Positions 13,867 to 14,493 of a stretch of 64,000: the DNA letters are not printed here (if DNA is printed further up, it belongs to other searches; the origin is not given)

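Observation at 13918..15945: Sec-signal TPR protein ending in a YoeB/RelE-like RNase toxin domain and a KKKRK tail, divergent from the T6SS module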

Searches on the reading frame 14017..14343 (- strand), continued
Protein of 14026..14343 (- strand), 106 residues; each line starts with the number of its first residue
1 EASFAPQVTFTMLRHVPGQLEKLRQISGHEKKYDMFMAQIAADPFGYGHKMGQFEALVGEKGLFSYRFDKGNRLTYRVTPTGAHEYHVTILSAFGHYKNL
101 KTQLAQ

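Call 66: find_encoding_contigs(protein=P0006, flank=10000, max_places=2)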
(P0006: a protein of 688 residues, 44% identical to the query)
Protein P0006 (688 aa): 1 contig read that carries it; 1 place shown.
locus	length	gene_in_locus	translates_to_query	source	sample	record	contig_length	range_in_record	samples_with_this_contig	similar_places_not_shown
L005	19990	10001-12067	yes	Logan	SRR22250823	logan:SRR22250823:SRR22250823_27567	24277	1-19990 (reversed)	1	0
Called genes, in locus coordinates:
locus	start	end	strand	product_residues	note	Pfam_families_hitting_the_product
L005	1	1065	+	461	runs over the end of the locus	PF00072:Response_reg, PF00158:Sigma54_activat, PF14532:Sigma54_activ_2, PF01078:Mg_chelatase (faint), PF07728:AAA_5 (weak), PF25601:AAA_lid_14, PF02954:HTH_8 (weak)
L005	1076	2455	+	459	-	PF00070:Pyr_redox (faint), PF01210:NAD_Gly3P_dh_N (faint), PF01262:AlaDh_PNT_C (faint), PF01266:DAO (faint), PF01488:Shikimate_DH (faint), PF02254:TrkA_N, PF02254:TrkA_N, PF02080:TrkA_C (weak), +6 more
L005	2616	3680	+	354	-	PF03797:Autotransporter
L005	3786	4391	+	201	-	PF03886:ABC_trans_aux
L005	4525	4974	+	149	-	PF01250:Ribosomal_S6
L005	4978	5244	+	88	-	PF01084:Ribosomal_S18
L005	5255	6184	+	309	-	PF09991:DUF2232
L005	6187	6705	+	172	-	PF01281:Ribosomal_L9_N, PF03948:Ribosomal_L9_C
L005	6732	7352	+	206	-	PF09976:TPR_21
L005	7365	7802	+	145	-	PF01467:CTP_transf_like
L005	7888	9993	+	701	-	PF07719:TPR_2 (faint), PF13181:TPR_8 (faint), PF06769:YoeB_toxin (faint)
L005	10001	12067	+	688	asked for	PF07719:TPR_2 (faint), PF13428:TPR_14 (faint), PF06769:YoeB_toxin (faint)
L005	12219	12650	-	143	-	PF02561:FliS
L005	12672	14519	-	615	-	PF02465:FliD_N, PF07195:FliD_C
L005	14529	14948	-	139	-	-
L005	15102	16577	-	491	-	PF00669:Flagellin_N, PF00700:Flagellin_C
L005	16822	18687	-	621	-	PF02705:K_trans, PF22776:K_trans_C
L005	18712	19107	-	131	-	PF00072:Response_reg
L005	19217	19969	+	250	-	PF01996:F420_ligase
